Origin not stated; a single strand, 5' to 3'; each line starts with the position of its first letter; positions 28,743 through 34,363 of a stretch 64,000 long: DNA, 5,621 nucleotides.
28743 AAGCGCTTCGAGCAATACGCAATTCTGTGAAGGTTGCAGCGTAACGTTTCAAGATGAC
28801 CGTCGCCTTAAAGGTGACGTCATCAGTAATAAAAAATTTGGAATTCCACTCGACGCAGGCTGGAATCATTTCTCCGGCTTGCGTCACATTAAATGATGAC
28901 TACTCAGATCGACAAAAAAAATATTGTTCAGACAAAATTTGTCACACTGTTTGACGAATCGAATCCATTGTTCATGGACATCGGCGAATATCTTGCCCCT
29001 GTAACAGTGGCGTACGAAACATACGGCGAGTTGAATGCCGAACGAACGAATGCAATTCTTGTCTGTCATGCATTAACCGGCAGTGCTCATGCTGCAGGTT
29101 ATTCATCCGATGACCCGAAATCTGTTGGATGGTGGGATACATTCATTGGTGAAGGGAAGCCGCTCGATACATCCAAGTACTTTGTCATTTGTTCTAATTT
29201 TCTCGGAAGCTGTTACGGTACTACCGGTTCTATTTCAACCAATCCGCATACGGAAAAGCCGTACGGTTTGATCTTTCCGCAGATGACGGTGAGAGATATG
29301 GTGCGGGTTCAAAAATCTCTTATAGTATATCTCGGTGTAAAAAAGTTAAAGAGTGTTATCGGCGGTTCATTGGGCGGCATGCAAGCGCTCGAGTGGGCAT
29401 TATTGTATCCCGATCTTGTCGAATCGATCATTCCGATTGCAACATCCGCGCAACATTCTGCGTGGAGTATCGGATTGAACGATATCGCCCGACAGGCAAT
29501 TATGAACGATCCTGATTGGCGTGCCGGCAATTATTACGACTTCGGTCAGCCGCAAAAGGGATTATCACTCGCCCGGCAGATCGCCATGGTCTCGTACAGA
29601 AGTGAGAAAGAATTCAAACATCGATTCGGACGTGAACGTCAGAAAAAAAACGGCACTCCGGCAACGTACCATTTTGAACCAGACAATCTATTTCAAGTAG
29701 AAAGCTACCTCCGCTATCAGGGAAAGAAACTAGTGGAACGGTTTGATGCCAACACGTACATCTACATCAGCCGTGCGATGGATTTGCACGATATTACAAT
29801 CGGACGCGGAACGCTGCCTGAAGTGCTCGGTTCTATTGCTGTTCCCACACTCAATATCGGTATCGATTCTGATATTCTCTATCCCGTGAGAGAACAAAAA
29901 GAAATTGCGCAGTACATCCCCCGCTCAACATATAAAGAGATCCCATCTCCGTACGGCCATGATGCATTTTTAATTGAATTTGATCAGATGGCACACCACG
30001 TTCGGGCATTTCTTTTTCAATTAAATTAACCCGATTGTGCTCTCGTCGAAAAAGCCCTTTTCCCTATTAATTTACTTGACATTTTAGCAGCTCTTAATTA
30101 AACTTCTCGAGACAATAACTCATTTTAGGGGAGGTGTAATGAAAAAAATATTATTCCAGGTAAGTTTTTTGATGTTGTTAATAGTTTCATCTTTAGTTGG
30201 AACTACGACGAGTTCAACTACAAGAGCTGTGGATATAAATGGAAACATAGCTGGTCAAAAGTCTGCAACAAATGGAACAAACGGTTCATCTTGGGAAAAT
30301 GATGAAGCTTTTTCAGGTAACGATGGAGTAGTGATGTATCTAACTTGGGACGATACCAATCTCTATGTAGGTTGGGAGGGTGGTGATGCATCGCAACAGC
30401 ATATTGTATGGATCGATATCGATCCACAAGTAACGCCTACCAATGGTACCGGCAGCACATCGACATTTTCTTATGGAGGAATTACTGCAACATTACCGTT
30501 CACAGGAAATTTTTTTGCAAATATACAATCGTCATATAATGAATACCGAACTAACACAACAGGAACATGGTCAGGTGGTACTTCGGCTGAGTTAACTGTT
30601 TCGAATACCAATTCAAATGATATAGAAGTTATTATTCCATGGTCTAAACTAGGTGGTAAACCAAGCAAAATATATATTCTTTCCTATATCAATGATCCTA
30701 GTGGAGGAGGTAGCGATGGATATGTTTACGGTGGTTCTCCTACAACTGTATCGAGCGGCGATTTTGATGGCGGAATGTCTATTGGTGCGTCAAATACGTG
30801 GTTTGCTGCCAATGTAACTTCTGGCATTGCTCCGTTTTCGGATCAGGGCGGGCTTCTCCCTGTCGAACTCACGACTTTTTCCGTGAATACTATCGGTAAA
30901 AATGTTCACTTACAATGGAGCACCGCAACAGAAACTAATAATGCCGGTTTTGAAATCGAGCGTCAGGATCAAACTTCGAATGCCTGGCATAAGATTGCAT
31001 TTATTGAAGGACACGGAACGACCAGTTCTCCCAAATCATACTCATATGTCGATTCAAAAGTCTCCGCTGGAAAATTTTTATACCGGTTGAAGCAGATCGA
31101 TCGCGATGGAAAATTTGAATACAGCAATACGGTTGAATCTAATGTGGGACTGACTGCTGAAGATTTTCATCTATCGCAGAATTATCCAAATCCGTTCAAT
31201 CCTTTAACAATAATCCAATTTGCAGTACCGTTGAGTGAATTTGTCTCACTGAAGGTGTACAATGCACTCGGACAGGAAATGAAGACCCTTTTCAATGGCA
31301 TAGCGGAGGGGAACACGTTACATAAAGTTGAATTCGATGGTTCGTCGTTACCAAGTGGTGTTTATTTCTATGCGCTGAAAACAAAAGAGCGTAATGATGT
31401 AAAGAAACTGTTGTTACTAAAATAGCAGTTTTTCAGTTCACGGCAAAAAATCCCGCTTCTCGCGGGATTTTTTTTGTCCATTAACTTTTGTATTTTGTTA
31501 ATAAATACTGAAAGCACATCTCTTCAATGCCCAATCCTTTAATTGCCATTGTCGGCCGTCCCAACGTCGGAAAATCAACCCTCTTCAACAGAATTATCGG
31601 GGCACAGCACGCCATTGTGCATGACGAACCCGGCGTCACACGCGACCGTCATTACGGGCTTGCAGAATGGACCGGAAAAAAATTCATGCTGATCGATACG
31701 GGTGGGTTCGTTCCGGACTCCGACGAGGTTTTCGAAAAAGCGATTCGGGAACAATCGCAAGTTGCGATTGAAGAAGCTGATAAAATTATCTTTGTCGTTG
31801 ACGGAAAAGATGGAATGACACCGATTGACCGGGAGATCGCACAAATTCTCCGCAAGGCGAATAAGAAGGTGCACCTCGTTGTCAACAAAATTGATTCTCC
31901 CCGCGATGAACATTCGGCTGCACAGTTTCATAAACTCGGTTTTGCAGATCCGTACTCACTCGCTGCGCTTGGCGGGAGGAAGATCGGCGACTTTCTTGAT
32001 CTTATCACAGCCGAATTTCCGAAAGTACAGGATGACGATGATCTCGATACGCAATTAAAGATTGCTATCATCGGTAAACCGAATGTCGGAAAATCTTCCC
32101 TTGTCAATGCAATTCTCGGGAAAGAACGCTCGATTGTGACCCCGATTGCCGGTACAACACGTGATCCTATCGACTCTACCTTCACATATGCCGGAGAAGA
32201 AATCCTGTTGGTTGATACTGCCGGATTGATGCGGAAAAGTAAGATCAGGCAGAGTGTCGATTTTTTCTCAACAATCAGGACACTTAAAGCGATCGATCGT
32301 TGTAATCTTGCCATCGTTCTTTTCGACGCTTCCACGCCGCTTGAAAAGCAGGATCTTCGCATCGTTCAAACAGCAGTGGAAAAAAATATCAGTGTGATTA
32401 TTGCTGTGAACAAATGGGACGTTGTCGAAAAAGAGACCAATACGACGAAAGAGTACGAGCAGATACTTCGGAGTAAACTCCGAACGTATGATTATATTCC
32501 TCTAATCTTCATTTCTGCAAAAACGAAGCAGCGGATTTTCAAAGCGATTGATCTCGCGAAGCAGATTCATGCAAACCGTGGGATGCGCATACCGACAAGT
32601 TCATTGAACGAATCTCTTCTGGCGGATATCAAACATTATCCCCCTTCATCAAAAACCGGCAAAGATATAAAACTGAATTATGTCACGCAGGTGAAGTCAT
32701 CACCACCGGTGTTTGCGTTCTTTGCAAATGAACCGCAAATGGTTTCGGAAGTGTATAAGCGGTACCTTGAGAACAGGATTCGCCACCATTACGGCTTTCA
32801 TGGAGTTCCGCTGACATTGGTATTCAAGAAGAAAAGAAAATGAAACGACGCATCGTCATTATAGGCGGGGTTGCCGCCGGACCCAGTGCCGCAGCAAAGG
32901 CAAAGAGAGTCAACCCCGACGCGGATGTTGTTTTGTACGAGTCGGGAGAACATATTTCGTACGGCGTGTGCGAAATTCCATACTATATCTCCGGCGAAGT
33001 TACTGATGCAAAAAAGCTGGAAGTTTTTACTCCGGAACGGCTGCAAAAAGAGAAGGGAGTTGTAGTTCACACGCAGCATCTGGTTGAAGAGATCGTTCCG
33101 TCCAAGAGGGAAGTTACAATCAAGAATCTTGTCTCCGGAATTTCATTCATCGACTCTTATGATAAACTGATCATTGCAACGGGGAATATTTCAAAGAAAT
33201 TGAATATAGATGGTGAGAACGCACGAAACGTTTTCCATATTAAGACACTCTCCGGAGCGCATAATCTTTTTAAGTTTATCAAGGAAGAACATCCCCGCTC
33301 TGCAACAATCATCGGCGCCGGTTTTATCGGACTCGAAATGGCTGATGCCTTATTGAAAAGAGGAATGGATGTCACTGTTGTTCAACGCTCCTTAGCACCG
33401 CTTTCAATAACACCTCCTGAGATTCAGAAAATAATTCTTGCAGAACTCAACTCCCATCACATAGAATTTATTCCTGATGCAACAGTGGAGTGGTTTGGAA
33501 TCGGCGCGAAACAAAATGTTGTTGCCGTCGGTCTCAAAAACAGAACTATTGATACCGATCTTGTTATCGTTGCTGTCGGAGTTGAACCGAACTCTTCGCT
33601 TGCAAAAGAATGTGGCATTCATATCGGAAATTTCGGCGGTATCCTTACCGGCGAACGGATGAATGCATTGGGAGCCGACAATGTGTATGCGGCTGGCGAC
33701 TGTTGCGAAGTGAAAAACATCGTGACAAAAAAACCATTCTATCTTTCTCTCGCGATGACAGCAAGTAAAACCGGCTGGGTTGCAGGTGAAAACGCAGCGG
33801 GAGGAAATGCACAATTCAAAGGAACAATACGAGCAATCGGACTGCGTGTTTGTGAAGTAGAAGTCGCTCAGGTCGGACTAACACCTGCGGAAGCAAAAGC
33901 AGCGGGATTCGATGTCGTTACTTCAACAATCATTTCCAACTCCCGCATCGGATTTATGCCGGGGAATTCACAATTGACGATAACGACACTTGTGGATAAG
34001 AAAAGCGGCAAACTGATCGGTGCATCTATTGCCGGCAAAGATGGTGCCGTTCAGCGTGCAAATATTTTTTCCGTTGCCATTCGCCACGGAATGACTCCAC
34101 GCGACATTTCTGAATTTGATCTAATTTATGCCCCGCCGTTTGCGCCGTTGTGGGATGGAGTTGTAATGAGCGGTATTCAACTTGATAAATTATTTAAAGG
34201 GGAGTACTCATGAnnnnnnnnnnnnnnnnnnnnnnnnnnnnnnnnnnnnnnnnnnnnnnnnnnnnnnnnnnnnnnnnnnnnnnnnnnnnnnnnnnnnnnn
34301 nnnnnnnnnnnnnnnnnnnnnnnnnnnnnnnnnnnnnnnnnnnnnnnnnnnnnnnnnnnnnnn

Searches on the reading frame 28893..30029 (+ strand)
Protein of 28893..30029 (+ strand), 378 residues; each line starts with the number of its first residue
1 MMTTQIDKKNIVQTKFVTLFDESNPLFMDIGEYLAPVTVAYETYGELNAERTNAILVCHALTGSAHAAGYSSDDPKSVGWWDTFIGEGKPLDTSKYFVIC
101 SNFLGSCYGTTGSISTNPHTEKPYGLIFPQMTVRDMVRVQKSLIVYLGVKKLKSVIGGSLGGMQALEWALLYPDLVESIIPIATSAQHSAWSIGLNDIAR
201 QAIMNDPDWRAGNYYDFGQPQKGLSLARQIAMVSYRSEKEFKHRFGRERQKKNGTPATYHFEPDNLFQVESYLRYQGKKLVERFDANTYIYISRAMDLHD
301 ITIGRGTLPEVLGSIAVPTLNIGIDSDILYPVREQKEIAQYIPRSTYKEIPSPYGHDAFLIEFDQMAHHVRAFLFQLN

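Call 53: search_protein_families(library=pfam, proteins=[window:28893-30029:+], max_evalue=0.00001)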
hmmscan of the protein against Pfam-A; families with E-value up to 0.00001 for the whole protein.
window:28893-30029:+ (378 aa): 1 family
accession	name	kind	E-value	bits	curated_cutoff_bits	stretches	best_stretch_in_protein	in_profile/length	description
PF00561.26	Abhydrolase_1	-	1.7e-29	103.6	25.8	1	53-361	1-243/245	alpha/beta hydrolase fold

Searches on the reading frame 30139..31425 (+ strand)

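Call 53: search_protein_families(library=pfam, proteins=[window:30139-31425:+], max_evalue=0.00001)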
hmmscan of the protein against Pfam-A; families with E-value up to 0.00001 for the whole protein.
window:30139-31425:+ (428 aa): 1 family
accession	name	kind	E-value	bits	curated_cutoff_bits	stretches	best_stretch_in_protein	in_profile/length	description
PF18962.6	Por_Secre_tail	-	3.1e-08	34.2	27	1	349-425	2-74/75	Secretion system C-terminal sorting domain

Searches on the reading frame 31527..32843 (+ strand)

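Call 53: search_protein_families(library=pfam, proteins=[window:31527-32843:+], max_evalue=0.00001)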
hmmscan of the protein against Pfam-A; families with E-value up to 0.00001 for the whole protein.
window:31527-32843:+ (438 aa): 11 families
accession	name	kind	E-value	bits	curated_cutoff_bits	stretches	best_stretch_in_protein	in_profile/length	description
PF01926.29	MMR_HSR1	-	1.6e-60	202.6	21.9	2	6-121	2-113/113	50S ribosome-binding GTPase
PF02421.24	FeoB_N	-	5.5e-29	101.1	27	2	178-337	2-149/156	Ferrous iron transport protein B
PF14714.11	KH_dom-like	-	4.8e-28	97.7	27.3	1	354-434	1-81/81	KH-domain-like of EngA bacterial GTPase enzymes, C-terminal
PF00009.33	GTP_EFTU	-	5.8e-24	85.2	26.5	2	209-343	54-181/188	Elongation factor Tu GTP binding domain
PF00350.29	Dynamin_N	-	3.9e-15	56.7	27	0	179-214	1-35/168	Dynamin family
PF04548.22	AIG1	-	1.8e-12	47.5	27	0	178-258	2-82/212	AIG1 family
PF03193.22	RsgA_GTPase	-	5.5e-12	46.3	30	0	74-209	13-139/174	RsgA GTPase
PF00071.28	Ras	-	1.8e-08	34.6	21.6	0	178-342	1-154/162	Ras family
PF08477.19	Roc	-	1.7e-07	31.9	27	0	178-298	1-119/119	Ras of Complex, Roc, domain of DAPkinase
PF00025.27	Arf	-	1.5e-06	28.2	22.3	0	6-136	17-139/174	ADP-ribosylation factor family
PF00005.33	ABC_tran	-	4.3e-06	27.8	25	0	178-202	13-37/137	ABC transporter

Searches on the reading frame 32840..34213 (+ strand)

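Call 54: search_protein_families(library=pfam, proteins=[window:32840-34213:+], max_evalue=0.00001)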
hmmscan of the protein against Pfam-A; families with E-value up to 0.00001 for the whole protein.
window:32840-34213:+ (457 aa): 6 families
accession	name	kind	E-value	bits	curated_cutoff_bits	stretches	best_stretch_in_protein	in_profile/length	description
PF07992.20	Pyr_redox_2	-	1.5e-50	172.8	26.1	1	4-309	2-288/291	Pyridine nucleotide-disulphide oxidoreductase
PF00070.33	Pyr_redox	-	4.9e-17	62.7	22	1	155-233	2-80/82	Pyridine nucleotide-disulphide oxidoreductase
PF02852.28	Pyr_redox_dim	-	8e-15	55.4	25.3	1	337-435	6-103/110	Pyridine nucleotide-disulphide oxidoreductase, dimerisation domain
PF13738.12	Pyr_redox_3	-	9.4e-10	38.6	30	1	67-286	89-305/305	Pyridine nucleotide-disulphide oxidoreductase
PF13450.12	NAD_binding_8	-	2.3e-06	28.2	21.9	0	157-183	1-27/68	NAD(P)-binding Rossmann-like domain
PF01266.30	DAO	-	4.7e-06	26.8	27.9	0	156-184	3-31/353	FAD dependent oxidoreductase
